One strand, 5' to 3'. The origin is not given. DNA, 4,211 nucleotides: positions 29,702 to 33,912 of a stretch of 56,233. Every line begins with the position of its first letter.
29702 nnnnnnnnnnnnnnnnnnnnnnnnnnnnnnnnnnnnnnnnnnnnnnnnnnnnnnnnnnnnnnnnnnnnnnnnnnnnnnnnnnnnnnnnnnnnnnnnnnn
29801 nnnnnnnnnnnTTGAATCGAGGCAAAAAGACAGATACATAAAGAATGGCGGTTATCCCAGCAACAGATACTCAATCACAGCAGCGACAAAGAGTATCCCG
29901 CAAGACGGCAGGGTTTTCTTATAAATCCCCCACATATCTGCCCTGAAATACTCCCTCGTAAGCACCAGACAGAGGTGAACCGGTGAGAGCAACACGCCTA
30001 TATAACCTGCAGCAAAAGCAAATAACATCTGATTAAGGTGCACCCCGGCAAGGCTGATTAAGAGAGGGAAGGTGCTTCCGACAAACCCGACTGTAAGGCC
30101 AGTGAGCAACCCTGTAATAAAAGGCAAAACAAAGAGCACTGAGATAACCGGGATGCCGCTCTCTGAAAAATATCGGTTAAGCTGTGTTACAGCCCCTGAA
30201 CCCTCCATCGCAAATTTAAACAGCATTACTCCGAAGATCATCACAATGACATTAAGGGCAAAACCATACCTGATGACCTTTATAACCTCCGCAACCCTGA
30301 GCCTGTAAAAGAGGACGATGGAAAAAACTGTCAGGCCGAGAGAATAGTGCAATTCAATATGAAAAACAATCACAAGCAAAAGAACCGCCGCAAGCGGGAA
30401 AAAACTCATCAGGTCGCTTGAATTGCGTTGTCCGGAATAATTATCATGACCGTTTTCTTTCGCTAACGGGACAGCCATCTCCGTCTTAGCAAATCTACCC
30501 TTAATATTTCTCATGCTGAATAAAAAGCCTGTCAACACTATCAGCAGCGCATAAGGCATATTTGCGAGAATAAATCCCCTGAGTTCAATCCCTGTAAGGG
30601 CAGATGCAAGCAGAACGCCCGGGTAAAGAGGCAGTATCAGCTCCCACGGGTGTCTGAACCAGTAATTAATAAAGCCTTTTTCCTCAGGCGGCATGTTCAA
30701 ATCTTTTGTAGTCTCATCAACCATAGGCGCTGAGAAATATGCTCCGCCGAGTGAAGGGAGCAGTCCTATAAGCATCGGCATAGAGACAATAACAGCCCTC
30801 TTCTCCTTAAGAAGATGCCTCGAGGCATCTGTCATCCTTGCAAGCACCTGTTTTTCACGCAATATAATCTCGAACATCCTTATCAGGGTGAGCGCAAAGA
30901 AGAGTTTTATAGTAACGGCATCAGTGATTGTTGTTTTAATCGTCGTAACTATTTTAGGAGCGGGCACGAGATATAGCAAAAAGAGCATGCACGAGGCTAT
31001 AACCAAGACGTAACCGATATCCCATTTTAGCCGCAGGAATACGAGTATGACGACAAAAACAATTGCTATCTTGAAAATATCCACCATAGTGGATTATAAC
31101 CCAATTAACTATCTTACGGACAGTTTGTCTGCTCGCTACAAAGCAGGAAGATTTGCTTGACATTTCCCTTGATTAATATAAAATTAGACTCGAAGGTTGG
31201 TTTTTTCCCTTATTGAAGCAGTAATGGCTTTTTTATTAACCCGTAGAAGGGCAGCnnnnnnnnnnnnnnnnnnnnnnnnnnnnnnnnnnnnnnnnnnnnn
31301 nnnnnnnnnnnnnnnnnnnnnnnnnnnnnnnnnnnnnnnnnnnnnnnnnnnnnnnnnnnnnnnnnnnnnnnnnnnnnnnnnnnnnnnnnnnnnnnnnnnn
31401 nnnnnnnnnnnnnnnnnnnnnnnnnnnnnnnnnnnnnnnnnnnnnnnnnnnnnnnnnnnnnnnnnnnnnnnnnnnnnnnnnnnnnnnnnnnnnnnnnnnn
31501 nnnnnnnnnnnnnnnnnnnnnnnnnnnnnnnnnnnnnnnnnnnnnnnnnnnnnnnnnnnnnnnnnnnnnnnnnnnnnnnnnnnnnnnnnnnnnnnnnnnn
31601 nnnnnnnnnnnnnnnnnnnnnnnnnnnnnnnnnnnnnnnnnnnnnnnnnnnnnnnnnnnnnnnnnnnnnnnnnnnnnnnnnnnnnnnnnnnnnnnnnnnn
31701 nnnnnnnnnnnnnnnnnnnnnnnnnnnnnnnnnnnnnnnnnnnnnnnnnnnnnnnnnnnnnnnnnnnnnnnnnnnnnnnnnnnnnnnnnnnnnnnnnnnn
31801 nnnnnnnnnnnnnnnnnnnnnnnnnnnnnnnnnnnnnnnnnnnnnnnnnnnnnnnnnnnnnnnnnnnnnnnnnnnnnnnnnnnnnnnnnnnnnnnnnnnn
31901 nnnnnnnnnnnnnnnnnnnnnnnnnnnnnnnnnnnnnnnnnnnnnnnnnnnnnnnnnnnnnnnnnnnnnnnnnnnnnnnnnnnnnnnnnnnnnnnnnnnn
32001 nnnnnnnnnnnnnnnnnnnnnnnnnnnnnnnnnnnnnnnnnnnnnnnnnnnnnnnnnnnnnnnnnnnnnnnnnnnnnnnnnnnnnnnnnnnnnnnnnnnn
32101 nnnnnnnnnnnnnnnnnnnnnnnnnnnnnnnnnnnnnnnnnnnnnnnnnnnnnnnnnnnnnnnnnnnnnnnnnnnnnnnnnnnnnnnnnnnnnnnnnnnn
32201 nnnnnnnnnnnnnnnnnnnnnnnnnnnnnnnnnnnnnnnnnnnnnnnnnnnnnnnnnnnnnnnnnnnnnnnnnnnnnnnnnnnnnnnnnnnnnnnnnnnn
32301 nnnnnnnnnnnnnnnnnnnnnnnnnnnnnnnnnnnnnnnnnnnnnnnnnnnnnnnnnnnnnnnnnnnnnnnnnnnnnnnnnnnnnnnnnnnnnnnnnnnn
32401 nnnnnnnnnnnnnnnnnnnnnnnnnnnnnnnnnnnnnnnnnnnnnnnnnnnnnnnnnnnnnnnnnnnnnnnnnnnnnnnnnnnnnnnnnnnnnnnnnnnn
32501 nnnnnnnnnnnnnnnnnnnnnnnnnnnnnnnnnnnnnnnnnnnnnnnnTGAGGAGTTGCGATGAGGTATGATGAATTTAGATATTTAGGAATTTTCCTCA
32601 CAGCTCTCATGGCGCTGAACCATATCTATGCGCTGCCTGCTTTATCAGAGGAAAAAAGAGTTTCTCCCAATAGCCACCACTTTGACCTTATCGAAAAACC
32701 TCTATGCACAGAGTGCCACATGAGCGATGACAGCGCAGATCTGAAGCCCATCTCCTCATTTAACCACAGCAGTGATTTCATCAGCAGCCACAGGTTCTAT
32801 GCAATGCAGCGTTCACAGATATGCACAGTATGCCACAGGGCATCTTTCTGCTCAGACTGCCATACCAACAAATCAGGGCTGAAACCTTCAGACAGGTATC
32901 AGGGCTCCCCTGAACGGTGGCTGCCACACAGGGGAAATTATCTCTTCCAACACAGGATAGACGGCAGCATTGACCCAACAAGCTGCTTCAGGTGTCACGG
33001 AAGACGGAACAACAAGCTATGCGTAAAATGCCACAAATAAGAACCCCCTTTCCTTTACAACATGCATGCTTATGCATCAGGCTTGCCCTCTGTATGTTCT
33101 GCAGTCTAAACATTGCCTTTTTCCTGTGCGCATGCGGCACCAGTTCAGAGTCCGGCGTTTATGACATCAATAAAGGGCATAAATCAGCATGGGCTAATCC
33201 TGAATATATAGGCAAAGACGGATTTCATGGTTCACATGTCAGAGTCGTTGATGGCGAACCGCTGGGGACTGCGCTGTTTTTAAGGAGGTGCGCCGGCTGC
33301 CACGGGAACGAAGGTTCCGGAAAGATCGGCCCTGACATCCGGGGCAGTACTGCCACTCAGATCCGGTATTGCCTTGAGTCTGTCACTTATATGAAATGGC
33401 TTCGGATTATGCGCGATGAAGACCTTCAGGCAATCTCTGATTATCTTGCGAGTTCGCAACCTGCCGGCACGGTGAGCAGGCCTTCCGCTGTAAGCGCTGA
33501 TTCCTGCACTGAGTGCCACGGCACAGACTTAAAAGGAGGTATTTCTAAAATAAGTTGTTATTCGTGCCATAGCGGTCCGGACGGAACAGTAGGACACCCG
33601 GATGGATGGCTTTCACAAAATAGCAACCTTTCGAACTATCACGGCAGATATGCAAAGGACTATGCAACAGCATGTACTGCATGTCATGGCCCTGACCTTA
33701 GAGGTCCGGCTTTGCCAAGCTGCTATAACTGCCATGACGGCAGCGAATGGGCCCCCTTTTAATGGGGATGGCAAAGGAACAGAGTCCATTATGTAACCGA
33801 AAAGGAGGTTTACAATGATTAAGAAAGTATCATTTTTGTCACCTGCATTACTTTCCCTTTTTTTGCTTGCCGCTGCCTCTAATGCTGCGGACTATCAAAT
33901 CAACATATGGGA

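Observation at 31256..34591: Porin-cytochrome-like module plus a cupredoxin, convergent with the TcDH-like cluster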

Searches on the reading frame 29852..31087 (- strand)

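Call 3: search_protein_families(library=pfam, proteins=[window:29852-31087:-], max_evalue=0.1)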
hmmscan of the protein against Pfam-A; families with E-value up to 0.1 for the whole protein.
window:29852-31087:- (411 aa): 1 family
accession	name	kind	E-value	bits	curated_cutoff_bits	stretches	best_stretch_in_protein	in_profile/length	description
PF04165.18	DUF401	-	4.8e-51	174.8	24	1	9-408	7-391/393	Protein of unknown function (DUF401)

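Call 4: search_protein_families(library=ncbifam, proteins=[window:29852-31087:-], max_evalue=0.1)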
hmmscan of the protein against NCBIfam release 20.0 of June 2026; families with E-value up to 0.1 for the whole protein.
window:29852-31087:- (411 aa): 1 family
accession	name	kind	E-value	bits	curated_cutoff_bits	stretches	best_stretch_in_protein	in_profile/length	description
TIGR00529.1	AF0261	hypoth_equivalog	7.9e-68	229.5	378.4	1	7-408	5-385/387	TIGR00529 family membrane protein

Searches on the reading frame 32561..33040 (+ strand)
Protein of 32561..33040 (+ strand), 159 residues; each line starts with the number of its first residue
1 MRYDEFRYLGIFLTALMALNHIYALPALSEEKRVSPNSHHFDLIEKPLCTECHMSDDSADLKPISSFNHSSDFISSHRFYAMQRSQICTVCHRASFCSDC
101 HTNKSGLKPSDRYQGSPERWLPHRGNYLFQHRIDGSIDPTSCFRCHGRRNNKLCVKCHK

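Call 3: search_protein_families(library=pfam, proteins=[window:32561-33040:+], max_evalue=0.1)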
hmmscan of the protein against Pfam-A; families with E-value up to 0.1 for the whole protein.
window:32561-33040:+ (159 aa): 3 families
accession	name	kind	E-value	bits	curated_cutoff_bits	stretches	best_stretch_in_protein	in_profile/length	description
PF22113.1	Mtrc-MtrF_II-IV_dom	-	0.0097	15.9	30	0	48-158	83-175/176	Outer membrane cytochrome MtrC/MtrF-like, domains II/IV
PF14522.11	Cytochrome_C7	-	0.024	14.9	24.8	0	45-92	12-66/67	Cytochrome c7 and related cytochrome c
PF09699.15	Paired_CXXCH_1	-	0.03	14.5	20.6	0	46-56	29-39/41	Doubled CXXCH motif (Paired_CXXCH_1)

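Call 4: search_protein_families(library=ncbifam, proteins=[window:32561-33040:+], max_evalue=0.1)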
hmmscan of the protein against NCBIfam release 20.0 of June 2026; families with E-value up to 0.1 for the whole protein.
window:32561-33040:+ (159 aa): 0 families

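Call 37: search_solved_structures(query=A2, max_evalue=1, show_alignments=2)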
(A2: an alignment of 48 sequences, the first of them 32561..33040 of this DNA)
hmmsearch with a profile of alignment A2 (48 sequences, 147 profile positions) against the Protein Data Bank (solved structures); distinct sequences matched with E-value up to 1: 10.
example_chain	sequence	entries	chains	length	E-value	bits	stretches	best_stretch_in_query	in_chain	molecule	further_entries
2j7a_C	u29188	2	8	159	0.008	19.4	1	79-140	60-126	CYTOCHROME C QUINOL DEHYDROGENASE NRFH | NAPC/NIRT CYTOCHROME C FAMILY PROTEIN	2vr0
1jni_A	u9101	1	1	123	0.13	15.4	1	37-97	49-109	DIHEME CYTOCHROME C NAPB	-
3ubr_A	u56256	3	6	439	0.16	15.2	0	37-91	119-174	Cytochrome c-552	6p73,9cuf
1ogy_B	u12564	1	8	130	0.18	15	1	41-97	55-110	DIHEME CYTOCHROME C NAPB MOLECULE: NITRATE REDUCTASE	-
3ml1_B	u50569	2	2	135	0.29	14.3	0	41-97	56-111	Diheme cytochrome c napB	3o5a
5ze8_A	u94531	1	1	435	0.3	14.2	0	32-81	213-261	cytochrome c552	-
1qdb_A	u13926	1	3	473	0.33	14.1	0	36-91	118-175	CYTOCHROME C NITRITE REDUCTASE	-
6h3v_A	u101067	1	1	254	0.49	13.5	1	25-105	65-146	Envelopment polyprotein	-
8k5o_C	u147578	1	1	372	0.52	13.5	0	43-134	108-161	Photosynthetic reaction center cytochrome c subunit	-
1m1p_A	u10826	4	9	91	0.75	12.9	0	31-54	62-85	Small tetraheme cytochrome c | Periplasmic tetraheme cytochrome c CctA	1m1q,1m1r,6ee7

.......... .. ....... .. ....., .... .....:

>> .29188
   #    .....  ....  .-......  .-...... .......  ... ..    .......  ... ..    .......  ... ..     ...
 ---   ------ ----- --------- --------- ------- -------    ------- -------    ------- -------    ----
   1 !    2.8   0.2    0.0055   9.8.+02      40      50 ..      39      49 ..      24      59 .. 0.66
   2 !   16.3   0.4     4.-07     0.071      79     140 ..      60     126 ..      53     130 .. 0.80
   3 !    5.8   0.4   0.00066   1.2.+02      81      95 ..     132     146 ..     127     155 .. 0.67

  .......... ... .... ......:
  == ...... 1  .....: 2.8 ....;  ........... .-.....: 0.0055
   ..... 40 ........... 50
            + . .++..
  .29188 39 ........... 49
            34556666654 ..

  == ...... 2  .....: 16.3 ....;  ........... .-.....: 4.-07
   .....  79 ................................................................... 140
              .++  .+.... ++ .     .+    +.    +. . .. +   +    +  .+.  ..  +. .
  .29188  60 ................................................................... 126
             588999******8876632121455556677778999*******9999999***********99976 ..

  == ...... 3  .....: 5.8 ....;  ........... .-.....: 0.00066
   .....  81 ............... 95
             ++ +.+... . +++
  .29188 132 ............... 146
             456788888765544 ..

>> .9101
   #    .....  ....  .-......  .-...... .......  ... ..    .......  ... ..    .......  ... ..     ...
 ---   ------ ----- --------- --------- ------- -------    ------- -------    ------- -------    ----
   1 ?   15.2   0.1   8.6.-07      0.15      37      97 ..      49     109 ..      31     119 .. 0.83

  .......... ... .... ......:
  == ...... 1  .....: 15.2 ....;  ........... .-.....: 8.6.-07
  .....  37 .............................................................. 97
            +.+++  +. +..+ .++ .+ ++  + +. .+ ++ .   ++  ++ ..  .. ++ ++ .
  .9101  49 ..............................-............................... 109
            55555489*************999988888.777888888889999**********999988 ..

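Call 68: find_homologous_proteins(query=A2, max_evalue=0.001)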
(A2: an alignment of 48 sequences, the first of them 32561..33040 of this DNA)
Query A2 (48 sequences) (159 aa, profile of the alignment): 1138 proteins with E <= 0.001 among 4341 candidates; the best 120 are listed.
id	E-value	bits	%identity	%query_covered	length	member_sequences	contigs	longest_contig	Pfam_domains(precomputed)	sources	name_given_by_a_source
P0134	6.5e-68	245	47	93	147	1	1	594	-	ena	-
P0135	1.0e-67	245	53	76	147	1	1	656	-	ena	-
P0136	1.0e-67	245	54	75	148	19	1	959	-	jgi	jgi:hypothetical protein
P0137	1.1e-67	244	51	76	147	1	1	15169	-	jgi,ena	-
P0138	1.2e-67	244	56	76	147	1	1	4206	-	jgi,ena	-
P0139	1.9e-67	244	55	73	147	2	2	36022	-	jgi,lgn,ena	-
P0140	3.2e-67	243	42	100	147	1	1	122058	-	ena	-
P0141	3.6e-67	243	52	94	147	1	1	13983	-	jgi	jgi:hypothetical protein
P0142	4.7e-67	242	48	94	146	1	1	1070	-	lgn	-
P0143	8.0e-67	242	50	94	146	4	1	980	-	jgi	jgi:hypothetical protein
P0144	8.1e-67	242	44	94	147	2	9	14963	-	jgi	jgi:hypothetical protein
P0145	1.2e-66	241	54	75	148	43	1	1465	-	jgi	jgi:hypothetical protein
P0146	1.7e-66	241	54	76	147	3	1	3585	-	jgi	jgi:hypothetical protein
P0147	1.8e-66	241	45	97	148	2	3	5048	-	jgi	jgi:hypothetical protein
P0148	2.6e-66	240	44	95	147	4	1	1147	-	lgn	-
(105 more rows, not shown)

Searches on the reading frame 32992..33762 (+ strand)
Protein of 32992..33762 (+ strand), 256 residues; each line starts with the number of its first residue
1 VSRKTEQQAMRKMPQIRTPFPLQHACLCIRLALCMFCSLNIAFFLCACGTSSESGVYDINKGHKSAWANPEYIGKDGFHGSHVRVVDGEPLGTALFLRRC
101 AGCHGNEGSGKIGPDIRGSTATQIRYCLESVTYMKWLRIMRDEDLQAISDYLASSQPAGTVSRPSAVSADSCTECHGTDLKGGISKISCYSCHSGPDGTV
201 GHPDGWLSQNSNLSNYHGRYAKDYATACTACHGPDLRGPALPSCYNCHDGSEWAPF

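Call 3: search_protein_families(library=pfam, proteins=[window:32992-33762:+], max_evalue=0.1)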
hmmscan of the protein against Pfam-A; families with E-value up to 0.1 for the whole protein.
window:32992-33762:+ (256 aa): 7 families
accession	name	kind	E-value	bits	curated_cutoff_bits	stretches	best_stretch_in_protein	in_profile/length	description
PF13442.11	Cytochrome_CBB3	-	2.7e-09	37.6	27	1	92-152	6-68/68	Cytochrome C oxidase, cbb3-type, subunit III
PF00034.26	Cytochrom_C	-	5.8e-09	37.6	21.3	1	92-123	4-37/90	Cytochrome c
PF14537.11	Cytochrom_c3_2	-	3.2e-05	24.7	25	1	171-249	8-79/79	Cytochrome c3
PF14522.11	Cytochrome_C7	-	0.00039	20.6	24.8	1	161-194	33-67/67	Cytochrome c7 and related cytochrome c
PF22113.1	Mtrc-MtrF_II-IV_dom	-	0.001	19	30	1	186-233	81-128/176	Outer membrane cytochrome MtrC/MtrF-like, domains II/IV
PF02085.21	Cytochrom_CIII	-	0.0017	19.1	22.9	0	171-248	32-101/101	Class III cytochrome C family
PF09699.15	Paired_CXXCH_1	-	0.0037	17.3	20.6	0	167-177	4-14/41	Doubled CXXCH motif (Paired_CXXCH_1)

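Call 4: search_protein_families(library=ncbifam, proteins=[window:32992-33762:+], max_evalue=0.1)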
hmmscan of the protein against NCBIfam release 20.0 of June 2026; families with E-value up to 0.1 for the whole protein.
window:32992-33762:+ (256 aa): 14 families
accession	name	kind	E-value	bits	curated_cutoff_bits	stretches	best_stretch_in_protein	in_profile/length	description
NF045774.1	cytochro_C551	exception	1.6e-10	40.9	118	2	37-154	8-108/110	cytochrome c551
NF045773.1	cytochro_C550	exception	1.5e-09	37.8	125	3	93-152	53-116/118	cytochrome c550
NF011054.0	PRK14486.1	equivalog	2.1e-06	27.5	447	1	91-118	217-244/294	putative bifunctional cbb3-type cytochrome c oxidase subunit II/cytochrome c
TIGR03872.1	cytochrome_MoxG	equivalog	6.4e-06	26.3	147.8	1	92-117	47-72/133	cytochrome c(L), periplasmic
TIGR00782.1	ccoP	equivalog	0.00011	21.6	179.95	1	92-183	110-225/285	cytochrome-c oxidase, cbb3-type subunit III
TIGR03507.1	decahem_SO1788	subfamily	0.00021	19.9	209.3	1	159-235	479-520/672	OmcA/MtrC family decaheme c-type cytochrome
NF008035.0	PRK10767.1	subfamily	0.00022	20.4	338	1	166-233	138-202/374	molecular chaperone DnaJ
NF050122.1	bc1_QcrC_actin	exception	0.00043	19.7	200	1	92-194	44-152/253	cytochrome bc1 complex diheme cytochrome c subunit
NF040967.1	cytc_ExtN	equivalog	0.0034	16.3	200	1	165-221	17-73/415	selenite/tellurite reduction operon c-type cytochrome ExtN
TIGR04494.1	c550_PedF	equivalog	0.0036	17.2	122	1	91-119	53-82/133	cytochrome c-550 PedF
NF040968.1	FeS_ExtO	equivalog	0.0041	16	200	1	165-228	17-80/416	selenite/tellurite reduction operon b-type cytochrome iron-sulfur cluster-binding subunit ExtO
NF045722.1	c3_cytochr_TmcA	equivalog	0.03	14.2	114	0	221-248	99-124/125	acidic tetraheme cytochrome c3 TmcA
TIGR02603.1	CxxCH_TIGR02603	domain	0.061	13.3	68.15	1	92-130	6-46/134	putative heme-binding domain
TIGR02349.1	DnaJ_bact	equivalog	0.065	12.6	377.2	1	167-234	141-209/354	molecular chaperone DnaJ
